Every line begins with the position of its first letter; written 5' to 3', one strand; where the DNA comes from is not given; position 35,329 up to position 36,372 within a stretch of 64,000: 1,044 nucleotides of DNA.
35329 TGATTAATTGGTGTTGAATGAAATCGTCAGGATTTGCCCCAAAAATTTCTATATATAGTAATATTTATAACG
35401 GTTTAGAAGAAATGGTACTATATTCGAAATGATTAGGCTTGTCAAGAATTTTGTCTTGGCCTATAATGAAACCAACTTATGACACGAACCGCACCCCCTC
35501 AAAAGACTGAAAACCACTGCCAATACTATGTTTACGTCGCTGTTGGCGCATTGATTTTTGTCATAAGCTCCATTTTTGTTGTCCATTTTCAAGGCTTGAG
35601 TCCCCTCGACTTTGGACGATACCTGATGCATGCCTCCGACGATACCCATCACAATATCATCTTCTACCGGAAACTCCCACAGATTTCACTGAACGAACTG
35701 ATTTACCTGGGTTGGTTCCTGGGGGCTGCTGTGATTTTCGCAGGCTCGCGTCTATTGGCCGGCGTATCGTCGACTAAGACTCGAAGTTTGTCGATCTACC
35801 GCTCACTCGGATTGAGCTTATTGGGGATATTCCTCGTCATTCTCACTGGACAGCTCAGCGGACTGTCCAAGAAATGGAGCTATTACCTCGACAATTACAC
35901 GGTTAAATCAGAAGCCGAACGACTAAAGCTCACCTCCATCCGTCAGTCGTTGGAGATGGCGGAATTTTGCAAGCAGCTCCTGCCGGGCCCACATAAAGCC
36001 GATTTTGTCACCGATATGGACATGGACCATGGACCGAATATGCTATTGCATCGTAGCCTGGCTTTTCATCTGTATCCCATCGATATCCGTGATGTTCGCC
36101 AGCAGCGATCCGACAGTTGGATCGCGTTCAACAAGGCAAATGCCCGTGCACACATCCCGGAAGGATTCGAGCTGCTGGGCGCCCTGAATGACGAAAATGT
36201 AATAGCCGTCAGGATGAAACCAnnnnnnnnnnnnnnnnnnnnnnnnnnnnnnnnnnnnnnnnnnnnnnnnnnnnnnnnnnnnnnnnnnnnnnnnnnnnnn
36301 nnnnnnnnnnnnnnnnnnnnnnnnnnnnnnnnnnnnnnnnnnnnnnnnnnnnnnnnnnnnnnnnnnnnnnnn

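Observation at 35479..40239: Tandemly duplicated two-gene membrane module (3-TM partner + about 460-aa polytopic GT-C-like protein) flanking cinA-C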

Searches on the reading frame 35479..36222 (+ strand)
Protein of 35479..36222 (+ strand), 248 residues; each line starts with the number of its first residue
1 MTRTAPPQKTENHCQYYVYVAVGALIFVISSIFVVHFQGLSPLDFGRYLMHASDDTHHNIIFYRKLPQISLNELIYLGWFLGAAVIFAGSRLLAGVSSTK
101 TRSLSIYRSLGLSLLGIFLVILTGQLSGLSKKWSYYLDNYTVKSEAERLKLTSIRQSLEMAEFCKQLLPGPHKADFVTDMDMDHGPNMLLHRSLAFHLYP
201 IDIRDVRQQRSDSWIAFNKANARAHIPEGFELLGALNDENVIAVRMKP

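Call 5: search_protein_families(library=pfam, proteins=[window:35479-36222:+], max_evalue=1)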
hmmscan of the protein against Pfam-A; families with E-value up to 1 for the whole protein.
window:35479-36222:+ (248 aa): 2 families
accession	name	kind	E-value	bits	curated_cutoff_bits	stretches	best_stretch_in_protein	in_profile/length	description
PF08361.16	TetR_C_2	-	0.043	14.3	22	1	118-149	80-111/121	MAATS-type transcriptional repressor, C-terminal region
PF04103.21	CD20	-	0.05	14.1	27.9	1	73-139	27-93/156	CD20-like family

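Call 6: search_protein_families(library=ncbifam, proteins=[window:35479-36222:+], max_evalue=1)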
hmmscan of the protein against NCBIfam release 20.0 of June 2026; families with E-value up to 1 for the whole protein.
window:35479-36222:+ (248 aa): 0 families

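Call 27: find_homologous_proteins(query=A2, max_evalue=0.001)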
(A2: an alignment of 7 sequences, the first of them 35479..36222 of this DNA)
Query A2 (7 sequences) (248 aa, profile of the alignment): 6 proteins with E <= 0.001 among 8000 candidates.
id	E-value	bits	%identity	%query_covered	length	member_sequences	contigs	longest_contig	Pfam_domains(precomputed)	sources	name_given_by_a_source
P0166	4.4e-89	316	100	100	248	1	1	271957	-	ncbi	-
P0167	7.7e-78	279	32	31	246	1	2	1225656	-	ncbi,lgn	-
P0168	1.9e-52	196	26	51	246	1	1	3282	-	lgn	-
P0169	2.8e-52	196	26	53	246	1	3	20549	-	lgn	-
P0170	1.1e-48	184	25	32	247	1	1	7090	-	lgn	-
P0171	2.7e-48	183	28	52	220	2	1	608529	-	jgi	-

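Call 35: predict_structure(alignment_id=A3)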
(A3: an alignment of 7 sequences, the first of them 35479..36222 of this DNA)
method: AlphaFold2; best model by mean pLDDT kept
length: 248 residues; sequences in the alignment: 7
mean_pLDDT: 53.2   pTM: 0.35
mean pLDDT of the five models: 53.2, 51.7, 49.0, 46.3, 46.1
residues with pLDDT >= 90: 0; 70-90: 21; 50-70: 136; < 50: 91
segments of 3 or more residues with pLDDT < 50: 1-10, 33-43, 46-70, 96-100, 127-143, 171-175, 199-211
pLDDT, mean of each block of 10 residues (from residue 1): 45 57 58 46 48 34 35 56 59 49 55 59 51 45 50 60 61 50 53 53 37 58 73 74 64
secondary structure, 60 per line:
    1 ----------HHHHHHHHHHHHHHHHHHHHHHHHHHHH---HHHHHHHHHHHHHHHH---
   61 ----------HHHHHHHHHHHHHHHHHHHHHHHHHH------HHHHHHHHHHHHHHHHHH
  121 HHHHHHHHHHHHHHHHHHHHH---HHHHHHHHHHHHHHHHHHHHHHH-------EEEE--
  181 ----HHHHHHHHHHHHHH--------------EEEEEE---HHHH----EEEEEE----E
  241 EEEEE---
elements in order: H11-38 H42-57 H71-96 H103-141 H145-167 E175-178 H185-198 E213-218 H222-225 E230-235 E240-245
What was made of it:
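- Tried and rejected: Structure prediction of S used only 7 sequences and gave pLDDT 53 (call 35).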

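Call 50: search_solved_structures(query=A5, max_evalue=10, show_alignments=2)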
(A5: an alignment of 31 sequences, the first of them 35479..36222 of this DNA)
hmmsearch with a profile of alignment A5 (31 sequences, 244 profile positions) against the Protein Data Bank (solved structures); distinct sequences matched with E-value up to 10: 13.
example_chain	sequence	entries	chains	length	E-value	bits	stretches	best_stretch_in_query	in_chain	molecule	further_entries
9ivk_A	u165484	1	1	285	0.13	14.9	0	22-86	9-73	HBC599 membrane protein binder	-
7sk0_A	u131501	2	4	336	0.28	13.7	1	65-162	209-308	Potassium channel subfamily K member 1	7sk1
6u8y_A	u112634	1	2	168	0.6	12.7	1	10-86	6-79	Monovalent cation/H+ antiporter subunit E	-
7p64_J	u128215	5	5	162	3.6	10.1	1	17-112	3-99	NADH-quinone oxidoreductase subunit J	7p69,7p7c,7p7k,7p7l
7p61_J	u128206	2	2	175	4.9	9.7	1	17-112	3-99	NADH-quinone oxidoreductase subunit J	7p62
3rko_J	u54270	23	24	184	5.6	9.5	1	17-112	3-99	NADH-QUINONE OXIDOREDUCTASE SUBUNIT J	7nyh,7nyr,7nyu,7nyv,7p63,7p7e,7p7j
8j6i_R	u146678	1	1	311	5.6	9.5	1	6-120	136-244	Hydroxycarboxylic acid receptor 2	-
7xk2_R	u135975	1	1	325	6.1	9.4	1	6-120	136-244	Hydroxycarboxylic acid receptor 2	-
8ij3_A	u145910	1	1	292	6.6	9.2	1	6-120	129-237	Hydroxycarboxylic acid receptor 2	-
8j6p_R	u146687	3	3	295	6.7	9.2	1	6-120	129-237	Hydroxycarboxylic acid receptor 2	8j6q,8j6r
8ija_A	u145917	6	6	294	6.8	9.2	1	6-120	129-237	Hydroxycarboxylic acid receptor 2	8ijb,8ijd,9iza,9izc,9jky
9iqt_R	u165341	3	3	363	7.4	9.1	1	6-120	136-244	Hydroxycarboxylic acid receptor 2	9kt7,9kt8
8jhy_A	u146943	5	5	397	9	8.8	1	6-120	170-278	Hydroxycarboxylic acid receptor 2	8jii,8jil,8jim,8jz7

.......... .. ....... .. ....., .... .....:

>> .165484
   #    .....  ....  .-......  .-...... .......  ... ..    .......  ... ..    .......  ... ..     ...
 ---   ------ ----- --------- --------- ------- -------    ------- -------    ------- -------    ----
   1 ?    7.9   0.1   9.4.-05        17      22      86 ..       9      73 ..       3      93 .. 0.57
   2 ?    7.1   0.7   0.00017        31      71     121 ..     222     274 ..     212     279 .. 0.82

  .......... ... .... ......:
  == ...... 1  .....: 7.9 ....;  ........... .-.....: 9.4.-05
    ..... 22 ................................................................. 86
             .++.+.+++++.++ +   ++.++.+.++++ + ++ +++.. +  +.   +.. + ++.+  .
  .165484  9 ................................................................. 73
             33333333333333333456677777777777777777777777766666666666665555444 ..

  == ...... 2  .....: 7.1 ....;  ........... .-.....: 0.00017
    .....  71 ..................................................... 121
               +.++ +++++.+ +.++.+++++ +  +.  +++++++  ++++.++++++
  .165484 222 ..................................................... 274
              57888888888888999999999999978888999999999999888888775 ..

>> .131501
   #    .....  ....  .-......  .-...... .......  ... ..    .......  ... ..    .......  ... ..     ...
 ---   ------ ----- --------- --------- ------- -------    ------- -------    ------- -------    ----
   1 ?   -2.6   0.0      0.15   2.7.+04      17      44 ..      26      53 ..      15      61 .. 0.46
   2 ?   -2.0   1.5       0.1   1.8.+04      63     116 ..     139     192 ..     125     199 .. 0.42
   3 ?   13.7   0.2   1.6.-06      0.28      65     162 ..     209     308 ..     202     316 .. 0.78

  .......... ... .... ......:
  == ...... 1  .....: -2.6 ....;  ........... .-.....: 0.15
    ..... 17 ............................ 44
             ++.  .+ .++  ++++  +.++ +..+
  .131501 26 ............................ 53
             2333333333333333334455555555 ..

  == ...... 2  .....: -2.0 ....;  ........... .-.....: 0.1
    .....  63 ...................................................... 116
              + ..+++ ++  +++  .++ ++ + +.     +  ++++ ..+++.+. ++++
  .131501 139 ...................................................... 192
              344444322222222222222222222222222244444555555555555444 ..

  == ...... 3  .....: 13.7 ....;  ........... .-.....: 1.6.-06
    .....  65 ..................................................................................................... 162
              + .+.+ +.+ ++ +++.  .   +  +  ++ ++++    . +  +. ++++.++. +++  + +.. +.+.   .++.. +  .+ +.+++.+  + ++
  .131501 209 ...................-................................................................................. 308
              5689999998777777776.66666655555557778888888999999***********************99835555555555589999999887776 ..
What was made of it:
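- On S partner: any described protein family: PDB profile search: best E 0.13 (call 50).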

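Call 51: search_protein_families(library=pfam, alignment_id=A5, max_evalue=0.1)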
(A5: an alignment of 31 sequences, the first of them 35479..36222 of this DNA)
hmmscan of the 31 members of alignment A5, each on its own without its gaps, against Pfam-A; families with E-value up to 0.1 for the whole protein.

A. member 1, window:35479-36222:+ (248 aa): 2 families
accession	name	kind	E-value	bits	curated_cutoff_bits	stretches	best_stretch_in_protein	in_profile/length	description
PF08361.16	TetR_C_2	-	0.043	14.3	22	0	118-149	80-111/121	MAATS-type transcriptional repressor, C-terminal region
PF04103.21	CD20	-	0.05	14.1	27.9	0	73-139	27-93/156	CD20-like family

B. families by the number of members that match (of 31 scanned): 13 families
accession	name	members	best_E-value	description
PF13687.11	DUF4153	1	0.0012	Domain of unknown function (DUF4153)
PF10101.14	DUF2339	1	0.0019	Predicted membrane protein (DUF2339)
PF05251.17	Ost5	1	0.0041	Oligosaccharyltransferase subunit 5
PF12725.13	DUF3810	1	0.0047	Protein of unknown function (DUF3810)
PF03916.19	NrfD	1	0.016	Polysulphide reductase, NrfD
PF06422.18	PDR_CDR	1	0.027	CDR ABC transporter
PF08361.16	TetR_C_2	1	0.043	MAATS-type transcriptional repressor, C-terminal region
PF19638.4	DUF6141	1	0.046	Family of unknown function (DUF6141)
PF20136.4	DUF6526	1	0.048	Family of unknown function (DUF6526)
PF14093.11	DUF4271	1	0.049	Domain of unknown function (DUF4271)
PF04103.21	CD20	1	0.05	CD20-like family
PF24985.1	DUF7775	1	0.067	Domain of unknown function (DUF7775)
PF13567.11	DUF4131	1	0.081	Domain of unknown function (DUF4131)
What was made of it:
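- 35479..36225 (+): S1: small partner, 248 aa. It has three TM helices (about 18-34, 75-87, 112-124) and a C-terminal domain of about 125 aa predicted to be periplasmic. Motifs: HHN (aa 57-59), FVTDMD (176-181), LYPIDIR (198-204). No Pfam, NCBIfam or PDB match (calls 5, 6, 50, 51).
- On S partner: any described protein family: Pfam: none of the 31 members has a consistent hit (call 51).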
